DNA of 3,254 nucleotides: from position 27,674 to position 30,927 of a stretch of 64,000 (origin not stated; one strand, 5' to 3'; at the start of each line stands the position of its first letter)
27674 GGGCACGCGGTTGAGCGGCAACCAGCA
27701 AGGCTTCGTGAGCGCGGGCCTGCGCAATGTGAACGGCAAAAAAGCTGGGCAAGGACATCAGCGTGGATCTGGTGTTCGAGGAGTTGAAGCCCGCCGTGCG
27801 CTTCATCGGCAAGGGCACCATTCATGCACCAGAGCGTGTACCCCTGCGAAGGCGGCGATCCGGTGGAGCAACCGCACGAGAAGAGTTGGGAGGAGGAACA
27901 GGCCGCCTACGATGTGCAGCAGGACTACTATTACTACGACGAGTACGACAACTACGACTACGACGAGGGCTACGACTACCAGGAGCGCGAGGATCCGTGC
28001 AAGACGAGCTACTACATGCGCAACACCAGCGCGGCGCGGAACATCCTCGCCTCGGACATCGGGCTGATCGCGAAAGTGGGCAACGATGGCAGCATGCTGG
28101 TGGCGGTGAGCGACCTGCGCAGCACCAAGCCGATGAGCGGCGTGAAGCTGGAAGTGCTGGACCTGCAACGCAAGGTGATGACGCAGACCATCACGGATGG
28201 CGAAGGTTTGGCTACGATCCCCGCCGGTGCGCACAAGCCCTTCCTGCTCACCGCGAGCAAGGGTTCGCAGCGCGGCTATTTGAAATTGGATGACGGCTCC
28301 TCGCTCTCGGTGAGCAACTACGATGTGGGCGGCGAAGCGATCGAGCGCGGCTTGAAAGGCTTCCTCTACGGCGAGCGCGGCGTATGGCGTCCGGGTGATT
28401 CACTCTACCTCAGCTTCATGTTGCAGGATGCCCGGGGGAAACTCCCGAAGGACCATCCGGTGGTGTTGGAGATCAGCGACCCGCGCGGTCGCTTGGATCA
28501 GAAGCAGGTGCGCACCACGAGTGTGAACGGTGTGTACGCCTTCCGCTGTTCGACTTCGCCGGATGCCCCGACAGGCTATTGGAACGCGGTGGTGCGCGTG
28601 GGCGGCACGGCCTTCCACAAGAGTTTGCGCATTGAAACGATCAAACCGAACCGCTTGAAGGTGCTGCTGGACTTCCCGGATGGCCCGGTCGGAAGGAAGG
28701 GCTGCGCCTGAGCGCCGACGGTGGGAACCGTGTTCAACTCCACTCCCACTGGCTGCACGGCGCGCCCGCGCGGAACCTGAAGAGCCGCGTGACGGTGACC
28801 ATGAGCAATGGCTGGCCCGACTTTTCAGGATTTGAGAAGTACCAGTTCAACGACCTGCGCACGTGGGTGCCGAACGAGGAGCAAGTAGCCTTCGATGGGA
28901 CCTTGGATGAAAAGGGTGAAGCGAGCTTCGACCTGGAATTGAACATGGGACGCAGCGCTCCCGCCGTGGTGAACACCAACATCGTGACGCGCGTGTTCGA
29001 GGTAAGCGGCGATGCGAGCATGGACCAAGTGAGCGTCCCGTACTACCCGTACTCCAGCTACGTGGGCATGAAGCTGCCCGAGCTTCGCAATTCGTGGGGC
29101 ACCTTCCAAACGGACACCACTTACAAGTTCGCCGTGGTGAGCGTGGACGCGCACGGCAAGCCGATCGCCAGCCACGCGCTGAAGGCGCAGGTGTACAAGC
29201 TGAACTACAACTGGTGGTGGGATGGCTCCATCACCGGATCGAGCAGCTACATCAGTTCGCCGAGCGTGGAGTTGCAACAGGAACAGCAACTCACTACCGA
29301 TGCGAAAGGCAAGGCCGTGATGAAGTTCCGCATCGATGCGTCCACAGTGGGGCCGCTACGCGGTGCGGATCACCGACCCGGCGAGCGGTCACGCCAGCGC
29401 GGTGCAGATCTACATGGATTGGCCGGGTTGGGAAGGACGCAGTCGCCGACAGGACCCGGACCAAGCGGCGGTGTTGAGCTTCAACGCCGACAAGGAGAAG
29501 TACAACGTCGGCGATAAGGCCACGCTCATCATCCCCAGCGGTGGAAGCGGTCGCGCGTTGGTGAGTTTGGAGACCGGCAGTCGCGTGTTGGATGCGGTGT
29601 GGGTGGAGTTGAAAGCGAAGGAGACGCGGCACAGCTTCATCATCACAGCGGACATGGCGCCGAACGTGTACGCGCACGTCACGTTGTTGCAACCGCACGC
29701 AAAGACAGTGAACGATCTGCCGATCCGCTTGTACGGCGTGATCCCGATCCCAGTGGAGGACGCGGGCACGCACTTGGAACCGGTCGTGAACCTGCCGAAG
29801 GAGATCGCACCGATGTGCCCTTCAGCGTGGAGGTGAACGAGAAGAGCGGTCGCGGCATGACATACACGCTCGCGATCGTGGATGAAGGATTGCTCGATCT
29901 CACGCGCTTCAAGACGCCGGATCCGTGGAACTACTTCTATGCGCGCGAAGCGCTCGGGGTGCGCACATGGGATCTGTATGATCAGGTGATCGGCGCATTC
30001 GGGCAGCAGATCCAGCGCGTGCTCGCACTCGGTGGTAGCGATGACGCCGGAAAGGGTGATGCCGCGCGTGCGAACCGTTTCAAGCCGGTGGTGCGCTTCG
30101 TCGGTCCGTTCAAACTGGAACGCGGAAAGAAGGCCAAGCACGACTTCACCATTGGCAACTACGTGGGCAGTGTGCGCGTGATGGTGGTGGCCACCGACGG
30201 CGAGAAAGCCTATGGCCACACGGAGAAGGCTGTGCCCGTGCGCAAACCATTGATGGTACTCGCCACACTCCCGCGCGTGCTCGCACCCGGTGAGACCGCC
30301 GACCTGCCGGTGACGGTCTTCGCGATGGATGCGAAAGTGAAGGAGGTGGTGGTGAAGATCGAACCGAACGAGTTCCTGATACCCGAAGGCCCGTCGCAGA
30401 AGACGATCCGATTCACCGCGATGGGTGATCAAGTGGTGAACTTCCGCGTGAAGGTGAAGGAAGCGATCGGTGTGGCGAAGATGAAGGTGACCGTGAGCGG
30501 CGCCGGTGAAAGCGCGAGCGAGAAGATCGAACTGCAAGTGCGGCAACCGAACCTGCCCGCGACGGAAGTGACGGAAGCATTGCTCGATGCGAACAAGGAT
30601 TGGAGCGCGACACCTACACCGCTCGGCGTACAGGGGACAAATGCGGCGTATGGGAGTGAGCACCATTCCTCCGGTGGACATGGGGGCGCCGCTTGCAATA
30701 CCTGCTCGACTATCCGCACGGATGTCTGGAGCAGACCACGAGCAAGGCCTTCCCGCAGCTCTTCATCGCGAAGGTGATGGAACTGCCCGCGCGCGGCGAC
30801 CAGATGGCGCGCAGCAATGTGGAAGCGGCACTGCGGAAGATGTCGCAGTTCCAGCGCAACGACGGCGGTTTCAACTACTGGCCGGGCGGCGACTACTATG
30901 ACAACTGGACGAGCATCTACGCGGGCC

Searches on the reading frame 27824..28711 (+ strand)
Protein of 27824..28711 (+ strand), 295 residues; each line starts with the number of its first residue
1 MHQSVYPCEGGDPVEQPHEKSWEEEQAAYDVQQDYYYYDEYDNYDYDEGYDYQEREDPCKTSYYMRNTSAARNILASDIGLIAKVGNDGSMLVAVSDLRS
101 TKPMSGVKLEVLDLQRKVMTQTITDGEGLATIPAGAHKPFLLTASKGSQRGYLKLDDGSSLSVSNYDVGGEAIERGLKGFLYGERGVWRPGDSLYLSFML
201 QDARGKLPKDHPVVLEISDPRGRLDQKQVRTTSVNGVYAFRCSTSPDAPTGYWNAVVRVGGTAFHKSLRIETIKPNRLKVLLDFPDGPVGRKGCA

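Call 5: search_protein_families(library=pfam, proteins=[window:27824-28711:+], max_evalue=0.01)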
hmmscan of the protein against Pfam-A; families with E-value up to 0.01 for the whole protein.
window:27824-28711:+ (295 aa): 2 families
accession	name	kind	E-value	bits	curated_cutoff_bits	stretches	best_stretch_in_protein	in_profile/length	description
PF11974.14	bMG3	-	2e-20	73.1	34.9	1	76-171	1-101/103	Bacterial alpha-2-macroglobulin MG3 domain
PF01835.25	MG2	-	1.2e-16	61.3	32.8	1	178-267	1-93/96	MG2 domain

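Call 41: list_cluster_members(proteins=[L001:5801-11413:+, L001:5747-11413:+, window:27824-28711:+, window:29336-29836:+, window:30693-32108:+, window:28789-29517:+, window:29599-30777:+, P0012, window:33906-35642:-, window:33161-33856:-])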
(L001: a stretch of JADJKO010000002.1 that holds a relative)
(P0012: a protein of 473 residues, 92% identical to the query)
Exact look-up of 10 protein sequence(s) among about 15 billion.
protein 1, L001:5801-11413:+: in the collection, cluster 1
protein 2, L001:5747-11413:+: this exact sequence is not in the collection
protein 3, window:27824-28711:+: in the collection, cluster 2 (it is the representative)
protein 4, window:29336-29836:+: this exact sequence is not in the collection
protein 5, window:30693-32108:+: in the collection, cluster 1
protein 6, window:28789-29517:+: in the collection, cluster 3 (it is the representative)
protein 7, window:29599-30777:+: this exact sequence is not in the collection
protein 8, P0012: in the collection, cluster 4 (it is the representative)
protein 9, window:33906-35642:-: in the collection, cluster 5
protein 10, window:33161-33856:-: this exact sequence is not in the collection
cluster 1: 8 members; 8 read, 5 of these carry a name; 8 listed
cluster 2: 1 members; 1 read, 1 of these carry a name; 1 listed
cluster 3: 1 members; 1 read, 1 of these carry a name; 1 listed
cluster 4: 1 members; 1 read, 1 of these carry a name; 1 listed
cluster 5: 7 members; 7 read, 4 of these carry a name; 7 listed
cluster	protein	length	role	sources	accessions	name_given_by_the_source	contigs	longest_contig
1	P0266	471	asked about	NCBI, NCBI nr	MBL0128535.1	MAG: hypothetical protein IPP83_14005 [Flavobacteriales bacterium] | hypothetical protein [Flavobacteriales bacterium]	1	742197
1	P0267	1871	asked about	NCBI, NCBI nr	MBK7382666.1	MAG: hypothetical protein IPI81_04925 [Flavobacteriales bacterium] | hypothetical protein [Flavobacteriales bacterium]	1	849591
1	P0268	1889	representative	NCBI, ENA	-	-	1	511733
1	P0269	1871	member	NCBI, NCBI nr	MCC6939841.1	MAG: hypothetical protein IT226_16620 [Flavobacteriales bacterium] | hypothetical protein [Flavobacteriales bacterium]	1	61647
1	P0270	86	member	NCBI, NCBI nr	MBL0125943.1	MAG: hypothetical protein IPP83_00505 [Flavobacteriales bacterium] | hypothetical protein [Flavobacteriales bacterium]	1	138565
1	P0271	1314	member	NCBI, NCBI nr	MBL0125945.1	MAG: hypothetical protein IPP83_00515 [Flavobacteriales bacterium] | hypothetical protein [Flavobacteriales bacterium]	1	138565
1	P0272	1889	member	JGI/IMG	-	-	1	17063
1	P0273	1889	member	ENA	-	-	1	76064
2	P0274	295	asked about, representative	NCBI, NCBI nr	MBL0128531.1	MAG: hypothetical protein IPP83_13985 [Flavobacteriales bacterium] | hypothetical protein [Flavobacteriales bacterium]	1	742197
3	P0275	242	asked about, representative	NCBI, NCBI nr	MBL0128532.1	MAG: hypothetical protein IPP83_13990 [Flavobacteriales bacterium] | hypothetical protein [Flavobacteriales bacterium]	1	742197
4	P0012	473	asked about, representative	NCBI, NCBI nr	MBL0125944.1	MAG: hypothetical protein IPP83_00510 [Flavobacteriales bacterium] | hypothetical protein [Flavobacteriales bacterium]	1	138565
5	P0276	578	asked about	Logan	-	-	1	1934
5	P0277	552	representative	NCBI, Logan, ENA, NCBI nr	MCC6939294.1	MAG: T9SS type A sorting domain-containing protein [Flavobacteriales bacterium] | T9SS type A sorting domain-containing protein [Flavobacteriales bacterium]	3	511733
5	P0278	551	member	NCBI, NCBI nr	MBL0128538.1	MAG: T9SS type A sorting domain-containing protein [Flavobacteriales bacterium] | T9SS type A sorting domain-containing protein [Flavobacteriales bacterium]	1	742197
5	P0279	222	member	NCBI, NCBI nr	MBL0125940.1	MAG: T9SS type A sorting domain-containing protein [Flavobacteriales bacterium] | T9SS type A sorting domain-containing protein [Flavobacteriales bacterium]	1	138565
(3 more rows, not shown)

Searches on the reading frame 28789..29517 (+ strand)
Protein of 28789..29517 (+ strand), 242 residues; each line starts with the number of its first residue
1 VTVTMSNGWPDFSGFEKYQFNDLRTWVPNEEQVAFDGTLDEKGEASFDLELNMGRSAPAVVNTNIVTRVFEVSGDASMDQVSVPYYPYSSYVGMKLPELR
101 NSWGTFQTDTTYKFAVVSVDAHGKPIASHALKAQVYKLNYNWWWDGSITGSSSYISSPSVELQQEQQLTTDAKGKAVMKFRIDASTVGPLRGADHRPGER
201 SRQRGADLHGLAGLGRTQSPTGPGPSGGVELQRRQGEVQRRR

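Call 5: search_protein_families(library=pfam, proteins=[window:28789-29517:+], max_evalue=0.01)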
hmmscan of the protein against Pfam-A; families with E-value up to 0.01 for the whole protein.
window:28789-29517:+ (242 aa): 2 families
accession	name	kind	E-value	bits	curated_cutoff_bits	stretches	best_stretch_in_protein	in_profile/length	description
PF17962.7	bMG6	-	1.2e-13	51.6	23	1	103-183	8-87/112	Bacterial macroglobulin domain 6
PF17972.7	bMG5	-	1.3e-06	29.3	26.5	1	11-78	51-118/127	Bacterial Alpha-2-macroglobulin MG5 domain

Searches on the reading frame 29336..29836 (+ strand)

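Call 5: search_protein_families(library=pfam, proteins=[window:29336-29836:+], max_evalue=0.01)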
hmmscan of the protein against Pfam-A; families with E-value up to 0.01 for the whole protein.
window:29336-29836:+ (166 aa): 2 families
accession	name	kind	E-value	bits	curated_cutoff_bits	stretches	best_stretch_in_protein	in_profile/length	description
PF07703.20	A2M_BRD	-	5.4e-12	46.6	22.7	1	48-152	2-104/140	Alpha-2-macroglobulin bait region domain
PF17962.7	bMG6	-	0.0001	22.9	23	1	3-29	86-112/112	Bacterial macroglobulin domain 6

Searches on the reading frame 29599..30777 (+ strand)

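Call 5: search_protein_families(library=pfam, proteins=[window:29599-30777:+], max_evalue=0.01)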
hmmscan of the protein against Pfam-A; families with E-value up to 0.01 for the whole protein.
window:29599-30777:+ (392 aa): 1 family
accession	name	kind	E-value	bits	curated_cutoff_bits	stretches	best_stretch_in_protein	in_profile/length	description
PF00207.28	A2M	-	1e-10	41.7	21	1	175-253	12-91/92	Alpha-2-macroglobulin family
